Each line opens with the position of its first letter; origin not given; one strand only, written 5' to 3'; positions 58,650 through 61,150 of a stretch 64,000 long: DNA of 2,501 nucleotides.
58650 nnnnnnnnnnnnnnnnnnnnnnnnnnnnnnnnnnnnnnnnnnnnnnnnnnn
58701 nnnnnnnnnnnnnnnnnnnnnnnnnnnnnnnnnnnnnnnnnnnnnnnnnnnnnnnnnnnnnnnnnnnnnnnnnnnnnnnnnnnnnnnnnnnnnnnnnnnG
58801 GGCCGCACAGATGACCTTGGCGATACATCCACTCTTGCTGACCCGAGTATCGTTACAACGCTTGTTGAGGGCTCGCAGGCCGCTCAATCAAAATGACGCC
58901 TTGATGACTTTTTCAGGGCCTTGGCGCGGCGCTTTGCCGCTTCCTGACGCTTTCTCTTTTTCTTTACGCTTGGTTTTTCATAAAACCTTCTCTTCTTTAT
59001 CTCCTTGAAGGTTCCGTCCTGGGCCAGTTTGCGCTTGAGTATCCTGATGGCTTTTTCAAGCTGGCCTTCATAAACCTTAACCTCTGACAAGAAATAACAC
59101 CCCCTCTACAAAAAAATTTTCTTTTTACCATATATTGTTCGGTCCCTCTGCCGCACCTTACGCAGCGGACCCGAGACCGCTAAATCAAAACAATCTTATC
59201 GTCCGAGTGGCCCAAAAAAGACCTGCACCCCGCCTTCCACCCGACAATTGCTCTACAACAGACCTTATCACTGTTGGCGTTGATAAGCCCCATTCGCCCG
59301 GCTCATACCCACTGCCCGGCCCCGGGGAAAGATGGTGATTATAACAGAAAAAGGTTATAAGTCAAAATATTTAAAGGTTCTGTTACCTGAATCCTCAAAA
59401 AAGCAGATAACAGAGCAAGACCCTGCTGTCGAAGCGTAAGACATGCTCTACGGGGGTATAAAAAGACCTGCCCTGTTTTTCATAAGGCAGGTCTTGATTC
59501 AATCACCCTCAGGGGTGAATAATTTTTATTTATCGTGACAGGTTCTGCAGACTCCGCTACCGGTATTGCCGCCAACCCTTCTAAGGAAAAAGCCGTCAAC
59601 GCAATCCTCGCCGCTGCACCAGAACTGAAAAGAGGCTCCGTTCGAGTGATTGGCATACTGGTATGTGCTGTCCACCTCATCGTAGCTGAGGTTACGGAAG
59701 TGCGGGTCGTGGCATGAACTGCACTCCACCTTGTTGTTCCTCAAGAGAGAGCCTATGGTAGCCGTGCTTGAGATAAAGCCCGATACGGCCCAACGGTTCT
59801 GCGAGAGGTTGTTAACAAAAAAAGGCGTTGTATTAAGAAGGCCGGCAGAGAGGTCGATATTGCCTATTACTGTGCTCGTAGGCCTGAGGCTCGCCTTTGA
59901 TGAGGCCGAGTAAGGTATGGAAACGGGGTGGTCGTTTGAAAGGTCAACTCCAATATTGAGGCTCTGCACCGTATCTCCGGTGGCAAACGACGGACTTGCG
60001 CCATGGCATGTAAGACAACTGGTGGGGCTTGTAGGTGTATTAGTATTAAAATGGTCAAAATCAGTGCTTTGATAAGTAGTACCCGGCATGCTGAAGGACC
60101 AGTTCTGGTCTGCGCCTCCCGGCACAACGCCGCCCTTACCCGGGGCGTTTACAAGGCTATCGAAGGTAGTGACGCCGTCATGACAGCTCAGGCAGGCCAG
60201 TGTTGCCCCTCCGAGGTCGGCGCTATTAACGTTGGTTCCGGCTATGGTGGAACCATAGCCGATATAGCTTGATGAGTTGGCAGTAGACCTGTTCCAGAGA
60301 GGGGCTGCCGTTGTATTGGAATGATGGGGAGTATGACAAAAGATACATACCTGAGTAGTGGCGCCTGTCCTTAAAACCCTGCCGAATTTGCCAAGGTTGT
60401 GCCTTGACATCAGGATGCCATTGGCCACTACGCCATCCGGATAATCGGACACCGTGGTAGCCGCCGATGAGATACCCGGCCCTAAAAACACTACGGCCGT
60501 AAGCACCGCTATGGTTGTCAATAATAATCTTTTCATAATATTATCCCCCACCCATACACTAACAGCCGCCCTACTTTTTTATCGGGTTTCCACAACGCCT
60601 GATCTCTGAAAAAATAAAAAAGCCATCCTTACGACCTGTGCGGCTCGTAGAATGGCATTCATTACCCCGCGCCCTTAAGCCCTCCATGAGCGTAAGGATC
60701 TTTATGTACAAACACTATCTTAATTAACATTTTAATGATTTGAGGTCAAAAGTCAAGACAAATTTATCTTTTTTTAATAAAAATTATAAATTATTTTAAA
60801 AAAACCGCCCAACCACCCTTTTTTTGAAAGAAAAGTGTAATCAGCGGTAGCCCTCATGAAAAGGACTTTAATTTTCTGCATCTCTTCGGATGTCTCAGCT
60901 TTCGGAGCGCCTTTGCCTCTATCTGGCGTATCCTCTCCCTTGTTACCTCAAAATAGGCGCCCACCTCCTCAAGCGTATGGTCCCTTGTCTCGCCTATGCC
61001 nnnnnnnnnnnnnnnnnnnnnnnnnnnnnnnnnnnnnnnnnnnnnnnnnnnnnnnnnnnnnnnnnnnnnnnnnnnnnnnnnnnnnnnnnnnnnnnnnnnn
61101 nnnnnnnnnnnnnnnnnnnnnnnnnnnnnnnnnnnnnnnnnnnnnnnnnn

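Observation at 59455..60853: Pentahaem c-type cytochrome inserted between rpoD and rpsU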

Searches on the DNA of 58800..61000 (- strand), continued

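Call 95: search_with_rna_model(model_id=R2, sources=[L172, L173, L174], max_evalue=0.1, filters=off)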
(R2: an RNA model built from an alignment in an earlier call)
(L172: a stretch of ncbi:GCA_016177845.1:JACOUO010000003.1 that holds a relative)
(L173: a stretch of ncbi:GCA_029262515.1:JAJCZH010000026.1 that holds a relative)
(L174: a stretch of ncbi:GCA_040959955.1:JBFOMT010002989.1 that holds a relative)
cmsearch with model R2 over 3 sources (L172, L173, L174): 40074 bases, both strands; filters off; matches with E-value up to 0.1: 5.
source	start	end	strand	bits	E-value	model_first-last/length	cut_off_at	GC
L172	6873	6959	+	64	2.8e-13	1-88/88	no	0.46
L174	4975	5060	+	59.4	3.3e-12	1-88/88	no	0.53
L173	6867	6951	+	51.7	2.1e-10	1-88/88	no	0.49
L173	8347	8431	+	51.7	2.1e-10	1-88/88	no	0.44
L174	2370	2444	+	16.8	0.034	1-88/88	no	0.56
